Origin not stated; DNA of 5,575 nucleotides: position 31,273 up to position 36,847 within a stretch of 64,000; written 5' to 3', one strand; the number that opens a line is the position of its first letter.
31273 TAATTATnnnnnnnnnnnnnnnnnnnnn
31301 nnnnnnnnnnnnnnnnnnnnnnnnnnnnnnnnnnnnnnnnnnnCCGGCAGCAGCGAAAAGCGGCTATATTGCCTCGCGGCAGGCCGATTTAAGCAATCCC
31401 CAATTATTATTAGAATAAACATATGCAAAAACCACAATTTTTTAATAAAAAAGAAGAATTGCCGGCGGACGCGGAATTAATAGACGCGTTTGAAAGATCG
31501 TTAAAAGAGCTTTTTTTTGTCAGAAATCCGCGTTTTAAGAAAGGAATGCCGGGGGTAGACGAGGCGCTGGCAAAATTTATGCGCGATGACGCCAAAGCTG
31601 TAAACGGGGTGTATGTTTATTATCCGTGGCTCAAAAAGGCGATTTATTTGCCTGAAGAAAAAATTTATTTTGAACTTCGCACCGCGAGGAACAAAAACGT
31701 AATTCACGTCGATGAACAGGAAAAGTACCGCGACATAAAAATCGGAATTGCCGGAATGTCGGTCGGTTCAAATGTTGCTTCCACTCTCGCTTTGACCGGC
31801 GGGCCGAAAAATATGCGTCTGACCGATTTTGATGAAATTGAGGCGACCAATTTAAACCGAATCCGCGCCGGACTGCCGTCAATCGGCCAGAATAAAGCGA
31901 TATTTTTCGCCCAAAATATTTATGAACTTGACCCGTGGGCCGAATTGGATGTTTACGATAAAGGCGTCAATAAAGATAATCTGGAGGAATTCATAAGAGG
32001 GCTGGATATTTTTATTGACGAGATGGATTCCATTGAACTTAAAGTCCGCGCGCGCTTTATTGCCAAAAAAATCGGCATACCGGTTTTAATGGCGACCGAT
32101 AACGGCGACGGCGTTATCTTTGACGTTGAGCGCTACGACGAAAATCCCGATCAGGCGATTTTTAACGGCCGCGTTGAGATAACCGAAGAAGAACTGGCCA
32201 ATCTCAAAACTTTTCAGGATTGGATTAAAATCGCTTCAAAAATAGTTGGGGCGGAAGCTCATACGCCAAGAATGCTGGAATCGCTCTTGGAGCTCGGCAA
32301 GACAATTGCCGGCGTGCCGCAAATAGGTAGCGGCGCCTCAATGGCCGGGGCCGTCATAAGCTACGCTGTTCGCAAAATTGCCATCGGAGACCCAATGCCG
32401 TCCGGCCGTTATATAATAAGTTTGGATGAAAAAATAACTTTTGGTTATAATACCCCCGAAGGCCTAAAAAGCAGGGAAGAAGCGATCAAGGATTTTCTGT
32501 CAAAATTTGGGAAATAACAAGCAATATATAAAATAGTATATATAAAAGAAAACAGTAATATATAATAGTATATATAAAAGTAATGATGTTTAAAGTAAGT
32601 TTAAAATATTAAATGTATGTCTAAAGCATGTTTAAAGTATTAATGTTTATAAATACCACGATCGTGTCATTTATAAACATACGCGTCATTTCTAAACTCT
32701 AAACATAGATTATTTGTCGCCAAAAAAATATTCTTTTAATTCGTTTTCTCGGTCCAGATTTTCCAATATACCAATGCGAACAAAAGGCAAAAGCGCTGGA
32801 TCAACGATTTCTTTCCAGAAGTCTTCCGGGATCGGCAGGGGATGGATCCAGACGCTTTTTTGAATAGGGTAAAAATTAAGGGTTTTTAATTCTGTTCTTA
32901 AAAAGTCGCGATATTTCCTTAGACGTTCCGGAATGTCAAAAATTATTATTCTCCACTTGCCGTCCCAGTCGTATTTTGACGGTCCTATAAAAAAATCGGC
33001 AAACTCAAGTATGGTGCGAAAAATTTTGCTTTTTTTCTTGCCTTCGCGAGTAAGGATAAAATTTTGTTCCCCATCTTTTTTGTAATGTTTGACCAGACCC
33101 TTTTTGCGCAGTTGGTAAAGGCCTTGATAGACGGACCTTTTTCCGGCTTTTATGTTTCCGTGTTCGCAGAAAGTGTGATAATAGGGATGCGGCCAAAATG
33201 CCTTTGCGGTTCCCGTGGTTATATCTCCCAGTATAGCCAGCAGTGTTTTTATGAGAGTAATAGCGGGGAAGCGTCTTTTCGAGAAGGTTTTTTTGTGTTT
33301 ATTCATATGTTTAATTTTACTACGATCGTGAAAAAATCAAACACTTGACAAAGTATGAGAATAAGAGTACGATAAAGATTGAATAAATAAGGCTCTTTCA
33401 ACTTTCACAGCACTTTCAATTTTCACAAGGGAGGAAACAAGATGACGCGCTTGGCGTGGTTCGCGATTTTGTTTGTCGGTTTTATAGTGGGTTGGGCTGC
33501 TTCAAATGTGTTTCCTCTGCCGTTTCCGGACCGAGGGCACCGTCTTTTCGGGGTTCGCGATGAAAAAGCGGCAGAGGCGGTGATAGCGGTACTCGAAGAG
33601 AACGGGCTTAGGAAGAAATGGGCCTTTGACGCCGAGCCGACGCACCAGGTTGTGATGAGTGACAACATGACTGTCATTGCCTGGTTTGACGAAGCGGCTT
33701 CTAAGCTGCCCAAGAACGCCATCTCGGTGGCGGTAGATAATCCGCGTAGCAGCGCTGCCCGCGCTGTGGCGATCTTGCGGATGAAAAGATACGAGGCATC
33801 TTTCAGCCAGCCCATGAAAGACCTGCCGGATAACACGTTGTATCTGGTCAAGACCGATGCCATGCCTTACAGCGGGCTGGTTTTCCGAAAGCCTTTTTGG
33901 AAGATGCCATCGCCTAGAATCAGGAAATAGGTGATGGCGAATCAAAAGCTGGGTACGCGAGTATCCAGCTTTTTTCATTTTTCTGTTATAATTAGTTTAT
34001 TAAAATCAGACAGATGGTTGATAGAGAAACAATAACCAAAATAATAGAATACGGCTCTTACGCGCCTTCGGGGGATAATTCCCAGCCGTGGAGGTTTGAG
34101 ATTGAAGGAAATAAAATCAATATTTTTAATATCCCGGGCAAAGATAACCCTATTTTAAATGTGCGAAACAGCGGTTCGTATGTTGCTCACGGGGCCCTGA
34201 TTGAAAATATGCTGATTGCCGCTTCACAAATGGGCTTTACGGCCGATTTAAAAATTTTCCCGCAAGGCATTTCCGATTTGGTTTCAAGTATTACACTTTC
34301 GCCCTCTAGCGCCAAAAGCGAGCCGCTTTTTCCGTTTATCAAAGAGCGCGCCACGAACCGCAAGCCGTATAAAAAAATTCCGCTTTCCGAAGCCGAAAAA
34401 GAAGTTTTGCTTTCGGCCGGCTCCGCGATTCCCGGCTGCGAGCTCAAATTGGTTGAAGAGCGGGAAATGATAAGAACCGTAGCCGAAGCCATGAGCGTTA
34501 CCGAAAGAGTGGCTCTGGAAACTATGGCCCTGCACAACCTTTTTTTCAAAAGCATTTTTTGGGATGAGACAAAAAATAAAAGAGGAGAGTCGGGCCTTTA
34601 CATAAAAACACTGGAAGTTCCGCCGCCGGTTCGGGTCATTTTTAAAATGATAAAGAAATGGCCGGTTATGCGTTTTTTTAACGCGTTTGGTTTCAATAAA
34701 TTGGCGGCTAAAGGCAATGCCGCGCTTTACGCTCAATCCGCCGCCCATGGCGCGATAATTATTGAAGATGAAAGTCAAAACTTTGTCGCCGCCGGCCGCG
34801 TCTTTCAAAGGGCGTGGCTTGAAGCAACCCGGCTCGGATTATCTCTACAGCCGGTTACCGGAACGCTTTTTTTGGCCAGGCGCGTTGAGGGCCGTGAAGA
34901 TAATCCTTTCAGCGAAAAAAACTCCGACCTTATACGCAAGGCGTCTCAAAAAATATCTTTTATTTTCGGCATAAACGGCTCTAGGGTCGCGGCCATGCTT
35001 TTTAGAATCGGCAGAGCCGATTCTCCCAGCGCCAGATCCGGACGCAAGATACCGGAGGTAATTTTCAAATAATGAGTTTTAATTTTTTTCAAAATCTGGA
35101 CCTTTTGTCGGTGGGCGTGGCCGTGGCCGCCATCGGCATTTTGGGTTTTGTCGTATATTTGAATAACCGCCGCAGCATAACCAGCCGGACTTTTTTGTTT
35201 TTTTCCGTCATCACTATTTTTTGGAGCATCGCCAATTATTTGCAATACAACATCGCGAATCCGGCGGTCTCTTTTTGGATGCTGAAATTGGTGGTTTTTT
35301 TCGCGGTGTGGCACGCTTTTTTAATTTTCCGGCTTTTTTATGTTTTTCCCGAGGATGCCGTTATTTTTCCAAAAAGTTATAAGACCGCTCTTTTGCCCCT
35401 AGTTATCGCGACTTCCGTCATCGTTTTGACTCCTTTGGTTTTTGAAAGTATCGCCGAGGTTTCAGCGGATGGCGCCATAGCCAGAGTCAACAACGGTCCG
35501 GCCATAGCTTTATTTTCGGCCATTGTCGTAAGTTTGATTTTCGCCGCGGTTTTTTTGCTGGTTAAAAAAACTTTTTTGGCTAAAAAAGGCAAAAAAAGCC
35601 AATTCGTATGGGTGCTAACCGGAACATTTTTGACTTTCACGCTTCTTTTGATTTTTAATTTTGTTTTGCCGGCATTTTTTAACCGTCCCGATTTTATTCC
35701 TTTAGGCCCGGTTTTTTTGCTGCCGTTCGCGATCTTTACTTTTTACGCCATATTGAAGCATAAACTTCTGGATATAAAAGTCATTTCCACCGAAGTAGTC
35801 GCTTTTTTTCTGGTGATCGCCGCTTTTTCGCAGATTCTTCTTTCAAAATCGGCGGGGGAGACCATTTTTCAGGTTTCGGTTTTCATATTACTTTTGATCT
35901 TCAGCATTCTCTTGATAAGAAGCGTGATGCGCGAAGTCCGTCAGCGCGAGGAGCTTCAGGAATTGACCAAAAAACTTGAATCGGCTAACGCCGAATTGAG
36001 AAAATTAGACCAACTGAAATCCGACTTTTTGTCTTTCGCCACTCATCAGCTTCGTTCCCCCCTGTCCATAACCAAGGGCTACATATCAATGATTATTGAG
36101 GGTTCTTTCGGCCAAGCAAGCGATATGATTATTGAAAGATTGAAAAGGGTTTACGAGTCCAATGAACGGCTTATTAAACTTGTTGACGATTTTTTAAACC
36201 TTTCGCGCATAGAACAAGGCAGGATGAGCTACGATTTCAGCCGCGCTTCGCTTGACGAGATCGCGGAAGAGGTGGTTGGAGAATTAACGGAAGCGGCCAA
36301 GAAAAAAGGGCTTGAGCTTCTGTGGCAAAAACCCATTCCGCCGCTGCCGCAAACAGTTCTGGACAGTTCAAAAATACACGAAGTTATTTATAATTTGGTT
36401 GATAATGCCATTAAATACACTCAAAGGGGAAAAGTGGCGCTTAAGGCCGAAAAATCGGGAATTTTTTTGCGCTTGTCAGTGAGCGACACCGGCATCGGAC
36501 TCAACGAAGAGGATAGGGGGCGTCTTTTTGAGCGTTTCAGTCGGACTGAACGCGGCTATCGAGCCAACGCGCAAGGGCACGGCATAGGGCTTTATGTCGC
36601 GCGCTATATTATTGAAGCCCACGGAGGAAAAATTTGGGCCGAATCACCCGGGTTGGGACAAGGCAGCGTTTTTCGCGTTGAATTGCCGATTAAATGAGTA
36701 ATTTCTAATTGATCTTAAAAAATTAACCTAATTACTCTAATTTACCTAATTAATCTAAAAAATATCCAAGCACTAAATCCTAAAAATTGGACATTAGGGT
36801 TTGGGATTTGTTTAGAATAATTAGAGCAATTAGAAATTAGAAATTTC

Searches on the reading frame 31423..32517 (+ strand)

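Call 42: search_protein_families(library=pfam, proteins=[window:31423-32517:+])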
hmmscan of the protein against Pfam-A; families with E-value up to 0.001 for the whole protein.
window:31423-32517:+ (364 aa): 1 family
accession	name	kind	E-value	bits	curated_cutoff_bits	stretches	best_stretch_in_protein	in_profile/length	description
PF00899.27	ThiF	-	1.4e-22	80.5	28.1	1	91-226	5-143/238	ThiF family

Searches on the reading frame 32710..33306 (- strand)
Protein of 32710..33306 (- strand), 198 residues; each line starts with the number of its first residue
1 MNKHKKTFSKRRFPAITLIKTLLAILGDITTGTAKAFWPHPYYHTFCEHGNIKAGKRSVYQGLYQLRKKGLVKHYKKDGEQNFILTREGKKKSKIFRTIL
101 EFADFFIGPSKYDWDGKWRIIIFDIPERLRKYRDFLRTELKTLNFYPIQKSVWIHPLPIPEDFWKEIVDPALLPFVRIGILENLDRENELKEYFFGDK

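Call 42: search_protein_families(library=pfam, proteins=[window:32710-33306:-])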
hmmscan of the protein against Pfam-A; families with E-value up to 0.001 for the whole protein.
window:32710-33306:- (198 aa): 1 family
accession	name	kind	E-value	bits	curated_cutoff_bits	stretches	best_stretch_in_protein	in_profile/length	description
PF20803.2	PaaX_M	-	3.6e-19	69.1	24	1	113-167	3-57/83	PaaX protein central Cas2-like domain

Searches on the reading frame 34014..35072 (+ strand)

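Call 42: search_protein_families(library=pfam, proteins=[window:34014-35072:+])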
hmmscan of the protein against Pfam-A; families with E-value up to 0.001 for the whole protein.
window:34014-35072:+ (352 aa): 2 families
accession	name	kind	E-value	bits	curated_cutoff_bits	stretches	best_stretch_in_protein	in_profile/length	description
PF00881.29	Nitroreductase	-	6.9e-12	46.3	23.5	0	2-28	15-41/167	Nitroreductase family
PF14512.11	TM1586_NiRdase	-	2.4e-05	24.5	27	1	4-39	157-193/215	Putative TM nitroreductase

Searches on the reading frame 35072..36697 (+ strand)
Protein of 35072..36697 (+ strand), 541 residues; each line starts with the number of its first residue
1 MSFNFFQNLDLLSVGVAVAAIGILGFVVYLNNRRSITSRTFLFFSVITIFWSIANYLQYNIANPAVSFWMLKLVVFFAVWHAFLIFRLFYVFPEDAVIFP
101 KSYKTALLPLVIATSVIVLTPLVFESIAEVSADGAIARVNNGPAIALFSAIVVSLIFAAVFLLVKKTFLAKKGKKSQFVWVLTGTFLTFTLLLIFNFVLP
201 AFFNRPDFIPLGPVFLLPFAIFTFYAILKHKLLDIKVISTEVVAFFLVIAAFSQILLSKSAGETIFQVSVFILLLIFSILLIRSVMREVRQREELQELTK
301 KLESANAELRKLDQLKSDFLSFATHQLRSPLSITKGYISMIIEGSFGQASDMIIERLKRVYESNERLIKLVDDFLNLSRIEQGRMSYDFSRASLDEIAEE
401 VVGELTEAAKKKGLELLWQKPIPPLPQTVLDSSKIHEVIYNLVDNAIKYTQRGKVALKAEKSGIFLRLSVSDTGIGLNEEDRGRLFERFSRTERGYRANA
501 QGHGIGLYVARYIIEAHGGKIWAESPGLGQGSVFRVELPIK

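Call 42: search_protein_families(library=pfam, proteins=[window:35072-36697:+])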
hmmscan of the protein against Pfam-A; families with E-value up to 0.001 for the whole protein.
window:35072-36697:+ (541 aa): 3 families
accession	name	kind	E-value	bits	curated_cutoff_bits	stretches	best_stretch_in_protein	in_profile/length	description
PF02518.31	HATPase_c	-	1.4e-26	93.6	26.4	1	431-540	2-109/111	Histidine kinase-, DNA gyrase B-, and HSP90-like ATPase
PF00512.31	HisKA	-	3.1e-12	46.8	26.9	1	316-383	2-66/66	His Kinase A (phospho-acceptor) domain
PF16927.11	HisKA_7TM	-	2.8e-10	40.8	28.6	1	17-235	5-222/224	N-terminal 7TM region of histidine kinase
